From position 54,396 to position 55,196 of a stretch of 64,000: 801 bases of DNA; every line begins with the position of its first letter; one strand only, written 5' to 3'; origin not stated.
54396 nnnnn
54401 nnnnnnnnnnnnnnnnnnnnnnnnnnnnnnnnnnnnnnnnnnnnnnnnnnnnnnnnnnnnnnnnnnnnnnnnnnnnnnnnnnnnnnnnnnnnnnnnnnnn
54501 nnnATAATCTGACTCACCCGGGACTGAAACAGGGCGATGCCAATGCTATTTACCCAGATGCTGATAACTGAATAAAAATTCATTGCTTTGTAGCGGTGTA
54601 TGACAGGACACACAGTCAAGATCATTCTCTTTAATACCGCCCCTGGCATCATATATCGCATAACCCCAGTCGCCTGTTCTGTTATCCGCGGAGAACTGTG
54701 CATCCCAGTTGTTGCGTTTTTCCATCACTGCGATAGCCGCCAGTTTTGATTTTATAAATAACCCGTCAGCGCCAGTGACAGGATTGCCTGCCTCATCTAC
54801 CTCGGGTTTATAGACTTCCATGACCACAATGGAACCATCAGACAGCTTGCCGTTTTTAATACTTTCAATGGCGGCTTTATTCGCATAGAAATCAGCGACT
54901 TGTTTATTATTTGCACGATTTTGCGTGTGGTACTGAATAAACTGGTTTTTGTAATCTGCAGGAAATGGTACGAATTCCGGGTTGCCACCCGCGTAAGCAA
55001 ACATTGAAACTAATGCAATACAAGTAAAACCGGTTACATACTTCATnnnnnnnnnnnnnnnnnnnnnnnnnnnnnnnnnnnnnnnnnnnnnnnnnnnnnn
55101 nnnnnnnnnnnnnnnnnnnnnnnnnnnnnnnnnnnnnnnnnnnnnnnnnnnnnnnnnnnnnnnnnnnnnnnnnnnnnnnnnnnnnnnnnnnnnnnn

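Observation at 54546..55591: Cytochrome P460-family gene divergently paired with nsrR and separated by a perfect NsrR-type palindrome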

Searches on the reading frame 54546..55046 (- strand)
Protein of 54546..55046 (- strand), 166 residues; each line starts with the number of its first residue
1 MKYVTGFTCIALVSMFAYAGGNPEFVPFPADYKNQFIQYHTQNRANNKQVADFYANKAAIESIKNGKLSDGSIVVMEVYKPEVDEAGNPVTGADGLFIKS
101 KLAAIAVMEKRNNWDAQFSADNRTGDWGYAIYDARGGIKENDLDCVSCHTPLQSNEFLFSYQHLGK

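Call 3: search_protein_families(library=pfam, proteins=[window:54546-55046:-], max_evalue=0.01)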
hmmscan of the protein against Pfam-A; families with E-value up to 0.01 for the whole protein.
window:54546-55046:- (166 aa): 1 family
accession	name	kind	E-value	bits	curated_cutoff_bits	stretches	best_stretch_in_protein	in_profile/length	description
PF16694.10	Cytochrome_P460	-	4.9e-24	85.6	27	1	29-160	1-125/125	Cytochrome P460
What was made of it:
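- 54546..55046 (-): Gene for a periplasmic mono-haem cytochrome c'-beta-Met (P460 superfamily, 166 aa). The start is the ATG at 55046. Pfam PF16694 at 85.6 bits (call 3).
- On Pfam Cytochrome_P460 superfamily (PF16694): 85.6 bits against a cut-off of 27, covering profile positions 1-125 of 125 (call 3).
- Checked: The minus-strand ORF at 54546-55061 matches Pfam Cytochrome_P460 (85.6 bits, cut-off 27; call 3).
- There is a Pfam Cytochrome_P460 match (call 3).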

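Call 4: search_protein_families(library=ncbifam, proteins=[window:54546-55046:-], max_evalue=0.01)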
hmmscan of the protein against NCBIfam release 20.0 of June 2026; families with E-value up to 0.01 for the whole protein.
window:54546-55046:- (166 aa): 0 families

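Call 9: find_homologous_proteins(query=window:54546-55046:-)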
Query window:54546-55046:- (166 aa): 107 proteins with E <= 0.001 among 126 candidates.
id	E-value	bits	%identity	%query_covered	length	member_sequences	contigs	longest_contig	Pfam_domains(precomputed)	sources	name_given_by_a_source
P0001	4.3e-109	380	100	100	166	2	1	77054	PF16694.11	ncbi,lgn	-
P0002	6.9e-77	275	76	93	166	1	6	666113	PF16694.11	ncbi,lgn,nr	ncbi:MAG: cytochrome P460 family protein [Proteobacteria bacterium]|nr:hypothetical protein [Pseudom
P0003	1.8e-75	270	72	100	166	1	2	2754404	PF16694.11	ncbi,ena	-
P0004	1.4e-74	268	69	100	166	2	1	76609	PF16694.11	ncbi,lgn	-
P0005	2.2e-69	251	64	100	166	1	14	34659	PF16694.11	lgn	-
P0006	2.4e-67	244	63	100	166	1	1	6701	PF16694.11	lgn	-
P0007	5.5e-67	243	62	100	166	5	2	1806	PF16694.11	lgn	-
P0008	1.3e-66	242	62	100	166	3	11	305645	PF16694.11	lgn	-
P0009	3.5e-65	237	62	99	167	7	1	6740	PF16694.11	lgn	-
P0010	1.2e-64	235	65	91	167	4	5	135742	PF16694.11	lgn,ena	-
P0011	1.3e-64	235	62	99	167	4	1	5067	PF16694.11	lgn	-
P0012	2.5e-63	231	61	99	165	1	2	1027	PF16694.11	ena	-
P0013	3.8e-62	227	60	100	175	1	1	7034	PF16694.11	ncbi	-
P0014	7.8e-62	226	59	99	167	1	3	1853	PF16694.11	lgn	-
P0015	7.2e-61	223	62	96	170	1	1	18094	PF16694.11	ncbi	-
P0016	2.1e-60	222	59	99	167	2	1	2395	PF16694.11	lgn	-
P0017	5.3e-60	220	60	99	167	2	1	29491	PF16694.11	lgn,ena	-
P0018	8.5e-60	220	63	92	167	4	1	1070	PF16694.11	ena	-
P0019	9.9e-60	219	59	99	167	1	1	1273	PF16694.11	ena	-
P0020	9.2e-59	216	57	100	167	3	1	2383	PF16694.11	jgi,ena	-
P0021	1.4e-58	216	57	99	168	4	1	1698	PF16694.11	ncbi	-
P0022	2.8e-58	215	60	92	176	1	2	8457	PF16694.11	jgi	jgi:cytochrome P460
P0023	3.2e-58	214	56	99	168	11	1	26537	PF16694.11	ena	-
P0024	3.2e-58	214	55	100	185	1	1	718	PF16694.11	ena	-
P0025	7.6e-58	213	57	99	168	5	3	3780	PF16694.11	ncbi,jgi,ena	-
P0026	9.0e-58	213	57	99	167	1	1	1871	PF16694.11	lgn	-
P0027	1.0e-57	213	57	99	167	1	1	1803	PF16694.11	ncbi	-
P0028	1.1e-57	213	59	96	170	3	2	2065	PF16694.11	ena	-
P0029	2.5e-57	211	55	100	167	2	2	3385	PF16694.11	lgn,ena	-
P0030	2.6e-57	211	57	99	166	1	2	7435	PF16694.11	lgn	-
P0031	3.4e-57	211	55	99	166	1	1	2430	PF16694.11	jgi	-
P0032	4.8e-57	211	55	100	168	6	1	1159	PF16694.11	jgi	-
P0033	2.0e-56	209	57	95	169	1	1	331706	PF16694.11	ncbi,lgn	-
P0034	2.8e-56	208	57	97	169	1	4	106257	PF16694.11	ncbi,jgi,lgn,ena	-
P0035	3.4e-56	208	54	99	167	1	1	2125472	PF16694.11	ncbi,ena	-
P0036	9.5e-56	206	56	99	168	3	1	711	PF16694.11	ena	-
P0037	2.0e-55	205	57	99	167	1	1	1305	PF16694.11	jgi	jgi:hypothetical protein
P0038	2.1e-55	205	55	96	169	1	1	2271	PF16694.11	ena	-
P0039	2.6e-55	205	56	96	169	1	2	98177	PF16694.11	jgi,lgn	jgi:hypothetical protein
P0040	3.1e-55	205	54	99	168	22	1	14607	PF16694.11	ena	-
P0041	4.1e-55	204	54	99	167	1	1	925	PF16694.11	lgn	-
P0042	4.7e-55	204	55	99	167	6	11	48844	PF16694.11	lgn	-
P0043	5.0e-55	204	54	99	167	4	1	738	PF16694.11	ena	-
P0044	5.6e-55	204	58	88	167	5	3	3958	PF16694.11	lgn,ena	-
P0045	8.4e-55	203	54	99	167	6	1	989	PF16694.11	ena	-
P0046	1.1e-54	203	57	95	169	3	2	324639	PF16694.11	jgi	jgi:cytochrome P460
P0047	1.6e-54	202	55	99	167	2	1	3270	PF16694.11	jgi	-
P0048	2.9e-54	202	54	99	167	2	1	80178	PF16694.11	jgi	jgi:hypothetical protein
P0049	4.8e-54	201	55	99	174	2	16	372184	PF16694.11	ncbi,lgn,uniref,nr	ncbi:cytochrome P460 family protein [Nitrosomonas sp.]|uniref:cytochrome P460 family protein n=1 Tax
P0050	5.2e-54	201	54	99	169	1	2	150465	PF16694.11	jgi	jgi:cytochrome P460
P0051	7.8e-54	200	55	94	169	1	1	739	PF16694.11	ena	-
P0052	2.5e-53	198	54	99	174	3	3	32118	PF16694.11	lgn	-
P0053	2.7e-53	198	54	99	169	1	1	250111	PF16694.11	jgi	jgi:cytochrome P460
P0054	3.0e-53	198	56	93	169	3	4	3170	PF16694.11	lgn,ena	-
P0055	3.8e-53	198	55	94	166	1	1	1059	PF16694.11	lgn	-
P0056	4.8e-53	198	51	99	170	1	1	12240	PF16694.11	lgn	-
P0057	6.2e-53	197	54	99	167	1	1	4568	PF16694.11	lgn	-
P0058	4.7e-52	194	52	99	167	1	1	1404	PF16694.11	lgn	-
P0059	1.0e-51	193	52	99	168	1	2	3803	PF16694.11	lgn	-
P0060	2.7e-51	192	54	95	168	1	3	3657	PF16694.11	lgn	-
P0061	3.2e-51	192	52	98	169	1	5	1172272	PF16694.11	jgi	jgi:Cytochrome P460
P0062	5.8e-51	191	54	99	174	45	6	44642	PF16694.11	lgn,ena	-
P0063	8.4e-51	190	55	95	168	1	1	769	PF16694.11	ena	-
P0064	4.7e-50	188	53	97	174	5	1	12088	PF16694.11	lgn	-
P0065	1.9e-49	186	53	97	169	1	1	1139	PF16694.11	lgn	-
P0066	2.5e-49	185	54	95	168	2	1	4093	PF16694.11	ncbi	-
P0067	5.5e-49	184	53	95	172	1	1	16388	PF16694.11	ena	-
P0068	6.1e-49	184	53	95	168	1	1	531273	PF16694.11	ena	-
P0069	7.4e-49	184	52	100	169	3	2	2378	PF16694.11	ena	-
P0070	8.8e-49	184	53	95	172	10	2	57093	PF16694.11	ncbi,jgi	jgi:hypothetical protein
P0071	1.4e-48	183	53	95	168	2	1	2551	PF16694.11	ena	-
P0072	5.0e-48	181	53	98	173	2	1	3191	PF16694.11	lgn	-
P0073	6.2e-48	181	53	95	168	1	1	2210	PF16694.11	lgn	-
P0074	6.5e-48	181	52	92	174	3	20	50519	PF16694.11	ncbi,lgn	-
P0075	5.5e-47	178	54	87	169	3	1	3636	PF16694.11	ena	-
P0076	6.1e-47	178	53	92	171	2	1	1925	PF16694.11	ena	-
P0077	1.1e-46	177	50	95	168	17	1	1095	PF16694.11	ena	-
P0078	1.9e-46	176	54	93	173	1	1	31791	PF16694.11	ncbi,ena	-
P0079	2.1e-46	176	52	99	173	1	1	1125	PF16694.11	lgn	-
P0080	2.4e-46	176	51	97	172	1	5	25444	PF16694.11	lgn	-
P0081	7.1e-46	174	47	99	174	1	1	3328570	PF16694.11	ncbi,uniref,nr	ncbi:cytochrome P460 family protein [Nitrosococcus watsonii]|uniref:Cytochrome P460 domain-containin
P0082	1.1e-45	174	50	99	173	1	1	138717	PF16694.11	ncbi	-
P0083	3.7e-45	172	54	90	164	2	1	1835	PF16694.11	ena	-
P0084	6.5e-45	171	54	93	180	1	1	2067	PF16694.11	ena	-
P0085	8.7e-45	171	50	98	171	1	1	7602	PF16694.11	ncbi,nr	ncbi:MAG: cytochrome P460 family protein [Thiotrichales bacterium]|nr:cytochrome P460 family protein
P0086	1.0e-44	170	51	92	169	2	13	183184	PF16694.11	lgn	-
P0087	2.3e-44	169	50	92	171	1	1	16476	PF16694.11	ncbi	-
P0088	4.9e-44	168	49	94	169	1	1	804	PF16694.11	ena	-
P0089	2.3e-43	166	52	95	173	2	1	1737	PF16694.11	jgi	-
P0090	6.1e-42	161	47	95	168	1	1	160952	PF16694.11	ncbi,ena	-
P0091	6.2e-42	161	49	99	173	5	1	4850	PF16694.11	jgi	jgi:hypothetical protein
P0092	7.5e-42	161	51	93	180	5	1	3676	PF16694.11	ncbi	-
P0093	5.2e-41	158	48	99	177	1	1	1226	PF16694.11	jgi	jgi:hypothetical protein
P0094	1.0e-40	157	46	95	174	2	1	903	PF16694.11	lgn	-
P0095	4.3e-39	152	47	98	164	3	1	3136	PF16694.11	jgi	jgi:hypothetical protein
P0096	8.0e-39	151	52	83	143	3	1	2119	PF16694.11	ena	-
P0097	1.5e-38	150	45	99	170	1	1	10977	PF16694.11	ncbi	ncbi:MAG: cytochrome P460 family protein [Gammaproteobacteria bacterium]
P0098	2.7e-37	146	46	98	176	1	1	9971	PF16694.11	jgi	-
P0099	3.7e-36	143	62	58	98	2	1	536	PF16694.11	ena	-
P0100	1.6e-34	137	47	94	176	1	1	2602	PF16694.11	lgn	-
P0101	2.3e-34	137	46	95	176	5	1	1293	PF16694.11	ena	-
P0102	2.0e-32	131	43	98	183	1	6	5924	PF16694.11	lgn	-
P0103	6.8e-32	129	41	98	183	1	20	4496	PF16694.11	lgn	-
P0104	4.3e-30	123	40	98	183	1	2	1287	PF16694.11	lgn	-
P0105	5.6e-30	123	47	89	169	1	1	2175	PF16694.11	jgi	-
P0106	8.6e-28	115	49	68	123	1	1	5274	PF16694.11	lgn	-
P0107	2.2e-23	101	42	86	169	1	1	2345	PF16694.11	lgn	-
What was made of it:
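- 54546..55046 (-): A 100% identical 166-aa protein is in the database (call 9).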

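Call 10: search_solved_structures(query=window:54546-55046:-, max_evalue=1, show_alignments=4)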
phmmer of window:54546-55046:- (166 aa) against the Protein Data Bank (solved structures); distinct sequences matched with E-value up to 1: 11.
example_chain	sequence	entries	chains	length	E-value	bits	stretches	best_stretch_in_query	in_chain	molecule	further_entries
7s5o_A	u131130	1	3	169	3.5e-51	176.8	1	20-164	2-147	Cytochrome_P460 domain-containing protein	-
7zqz_A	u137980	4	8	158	0.0012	22.2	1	51-160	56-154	Cytochrome c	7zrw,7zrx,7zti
9htv_A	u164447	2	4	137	0.0012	22.2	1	52-160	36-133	Cytochrome c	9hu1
7zs4_A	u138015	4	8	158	0.0015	21.8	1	51-160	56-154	Cytochrome c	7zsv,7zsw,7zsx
6hih_A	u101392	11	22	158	0.0016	21.8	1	51-160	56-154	Cytochrome c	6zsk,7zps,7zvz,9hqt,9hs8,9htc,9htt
6w6n_A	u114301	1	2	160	0.014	18.7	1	64-160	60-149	Cytochrome P460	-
6amg_A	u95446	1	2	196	0.014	18.7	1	64-160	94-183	Cytochrome P460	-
6e0x_A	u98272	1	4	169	0.036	17.4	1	64-160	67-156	Cytochrome P460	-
6e0y_A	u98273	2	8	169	0.036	17.4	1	64-160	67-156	Cytochrome P460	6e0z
6e17_A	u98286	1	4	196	0.051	16.9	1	64-160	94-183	Cytochrome P460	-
1wad_A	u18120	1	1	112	0.71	13.2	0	119-151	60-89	CYTOCHROME C3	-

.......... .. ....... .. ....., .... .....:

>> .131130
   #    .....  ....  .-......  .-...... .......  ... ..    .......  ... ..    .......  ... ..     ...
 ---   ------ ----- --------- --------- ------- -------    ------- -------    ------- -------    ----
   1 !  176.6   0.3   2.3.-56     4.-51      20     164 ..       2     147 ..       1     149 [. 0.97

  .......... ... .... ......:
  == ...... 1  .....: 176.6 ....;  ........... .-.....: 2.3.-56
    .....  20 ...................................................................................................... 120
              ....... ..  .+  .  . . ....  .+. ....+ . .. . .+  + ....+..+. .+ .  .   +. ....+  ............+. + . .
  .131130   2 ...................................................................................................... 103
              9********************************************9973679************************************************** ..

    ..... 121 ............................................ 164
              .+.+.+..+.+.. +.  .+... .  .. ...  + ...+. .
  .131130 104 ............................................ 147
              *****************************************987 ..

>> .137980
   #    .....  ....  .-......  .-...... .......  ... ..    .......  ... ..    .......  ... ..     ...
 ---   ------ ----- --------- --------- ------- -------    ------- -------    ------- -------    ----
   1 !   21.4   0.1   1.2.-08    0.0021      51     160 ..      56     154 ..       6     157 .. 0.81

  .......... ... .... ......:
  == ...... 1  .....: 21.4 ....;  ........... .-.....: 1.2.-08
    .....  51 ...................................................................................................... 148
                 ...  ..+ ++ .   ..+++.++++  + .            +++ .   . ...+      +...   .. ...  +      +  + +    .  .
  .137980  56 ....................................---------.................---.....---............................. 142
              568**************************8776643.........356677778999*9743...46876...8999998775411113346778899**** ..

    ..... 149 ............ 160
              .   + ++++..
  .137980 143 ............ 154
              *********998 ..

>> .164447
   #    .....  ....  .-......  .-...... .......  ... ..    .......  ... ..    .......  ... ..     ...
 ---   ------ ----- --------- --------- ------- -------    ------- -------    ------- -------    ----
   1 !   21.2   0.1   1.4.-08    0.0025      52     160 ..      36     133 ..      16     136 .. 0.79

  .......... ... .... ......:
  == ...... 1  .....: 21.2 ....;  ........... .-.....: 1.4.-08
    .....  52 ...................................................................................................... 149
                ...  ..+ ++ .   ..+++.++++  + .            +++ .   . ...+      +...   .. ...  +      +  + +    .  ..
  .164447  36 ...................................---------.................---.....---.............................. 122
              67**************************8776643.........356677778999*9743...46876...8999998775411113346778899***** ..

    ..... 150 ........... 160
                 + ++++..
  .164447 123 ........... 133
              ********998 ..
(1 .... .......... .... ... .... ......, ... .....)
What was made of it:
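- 54546..55046 (-): Best solved relative is 7S5O, N. europaea cytochrome c'-beta-Met, at E 3.5e-51 (call 10).
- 54990..55046 (-): Predicted Sec signal peptide, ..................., with cleavage before GGNPEF. The mature N-terminus GGNPEF coincides with the start of the crystallised 7S5O chain (call 10).
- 54819..54821 (-): Codon for Met76, at the position of the haem-cross-linking Lys of true P460 proteins. It aligns with Met79 of 7S5O and Phe61 of McCP-beta (call 10).
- Closest known: Nitrosomonas europaea cytochrome c'-beta-Met. Same: About 57% identity over the mature protein (call 10).
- Closest known: Cytochrome P460 sensu stricto. Same: Same Pfam family and beta-sheet fold family, with a C-terminal CxxCH and a periplasmic location (calls 3, 10).
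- Closest known: Cytochrome P460 sensu stricto. Different: The sequence match is only marginal, at E 0.01-0.05 (call 10).
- Pfam P460 (call 3) and about 57% identity to 7S5O (call 10).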

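Call 13: find_related_loci(query=A1, collection=genome_contigs, flank=4000)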
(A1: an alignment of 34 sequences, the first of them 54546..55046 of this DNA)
Query A1 (166 aa) in genome_contigs; peptide patterns used: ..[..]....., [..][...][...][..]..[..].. (x = any residue, [..] = any of these).
489 stretches matched a pattern; 148 encode a relative of the query (tblastn E <= 1e-3); the best 80 are kept; 80 distinct loci.
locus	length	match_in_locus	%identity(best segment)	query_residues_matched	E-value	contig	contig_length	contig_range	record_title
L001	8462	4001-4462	76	13-166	1e-81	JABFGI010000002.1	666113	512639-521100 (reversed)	MAG: Proteobacteria bacterium isolate PRO17 c_000000000002, whole genome shotgun sequence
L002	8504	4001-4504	64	2-166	3e-74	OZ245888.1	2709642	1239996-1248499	MAG: Gammaproteobacteria bacterium isolate 350a5f61-b8f1-454f-ad59-faebc42396dc genome assembly, chromosome: 1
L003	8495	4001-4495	62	1-165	9e-71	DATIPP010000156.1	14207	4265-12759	MAG TPA_asm: Gammaproteobacteria bacterium isolate SMAG_U15853 k141_220057, whole genome shotgun sequence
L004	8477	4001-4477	62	6-164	1e-68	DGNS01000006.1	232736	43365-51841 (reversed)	MAG TPA_asm: Thiotrichaceae bacterium UBA4486 UBA4486_contig_59, whole genome shotgun sequence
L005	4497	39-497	61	12-164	5e-65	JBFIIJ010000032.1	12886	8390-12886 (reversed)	MAG: Gammaproteobacteria bacterium isolate Mix_sand11.2021.09.Z.47 k141_1886255_length_12886_cov_7.0000, whole genome sh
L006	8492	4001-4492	57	1-164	1e-62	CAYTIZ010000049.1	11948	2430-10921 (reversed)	MAG TPA_asm: uncultured Enterobacteriaceae bacterium isolate SRP215229_co1_1 genome assembly, contig: NODE_3497_length_1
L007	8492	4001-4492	55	1-164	3e-61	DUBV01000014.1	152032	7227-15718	MAG TPA_asm: Thiotrichaceae bacterium isolate UWMA-0311 NODE_147_length_152032_cov_0.576340, whole genome shotgun sequen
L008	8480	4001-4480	55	1-161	2e-61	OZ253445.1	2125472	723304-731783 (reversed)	MAG: Gammaproteobacteria bacterium isolate 784a0e4a-5893-478c-96b6-681db1ea85f7 genome assembly, chromosome: 1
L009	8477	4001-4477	57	7-164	2e-61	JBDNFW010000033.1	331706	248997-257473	MAG: Gammaproteobacteria bacterium isolate concoct.158.ELB k141_418970, whole genome shotgun sequence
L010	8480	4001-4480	57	4-164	1e-60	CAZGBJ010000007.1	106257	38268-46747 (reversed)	MAG TPA_asm: uncultured Enterobacteriaceae bacterium isolate binchicken_co46_542 genome assembly, contig: NODE_254_lengt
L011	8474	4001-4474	56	9-165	2e-60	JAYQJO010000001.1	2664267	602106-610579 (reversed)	MAG: Pseudomonadota bacterium isolate SD4487_NP_metabat_bins_2.tsv.068 contig_8771_pilon, whole genome shotgun sequence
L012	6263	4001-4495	55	1-165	4e-60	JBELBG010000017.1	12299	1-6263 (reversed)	MAG: Thiotrichaceae bacterium isolate REMEI003_ass_metaspades_bin.265 NODE_8488_length_12299_cov_3.538468, whole genome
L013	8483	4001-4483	58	7-164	4e-60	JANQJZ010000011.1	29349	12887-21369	MAG: Gammaproteobacteria bacterium isolate PL25a_bin.135 k99_1449540, whole genome shotgun sequence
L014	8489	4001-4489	54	1-164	4e-60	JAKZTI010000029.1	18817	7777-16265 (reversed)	MAG: Gammaproteobacteria bacterium isolate Langseth_MAG_00055 Langseth_MAG_00055_000000000029, whole genome shotgun sequ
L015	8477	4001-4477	57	7-164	5e-58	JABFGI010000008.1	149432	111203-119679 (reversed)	MAG: Proteobacteria bacterium isolate PRO17 c_000000000008, whole genome shotgun sequence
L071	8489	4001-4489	49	2-164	6e-50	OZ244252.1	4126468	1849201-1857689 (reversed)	MAG: uncultured Candidatus Entotheonella sp. isolate 65fe1b67-1d6c-4ee1-a728-c1902880f996 genome assembly, chromosome: 1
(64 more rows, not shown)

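Call 17: find_encoding_contigs(protein=window:54546-55046:-, flank=3000, max_places=3)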
Protein window:54546-55046:- (166 aa): 1 contig read that carries it; 1 place shown.
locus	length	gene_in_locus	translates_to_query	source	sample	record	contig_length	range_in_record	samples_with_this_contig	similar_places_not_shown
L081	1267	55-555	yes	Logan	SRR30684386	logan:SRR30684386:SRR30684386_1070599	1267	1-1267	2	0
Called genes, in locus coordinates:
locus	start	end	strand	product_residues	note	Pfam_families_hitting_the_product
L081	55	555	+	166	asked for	PF16694:Cytochrome_P460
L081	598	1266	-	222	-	?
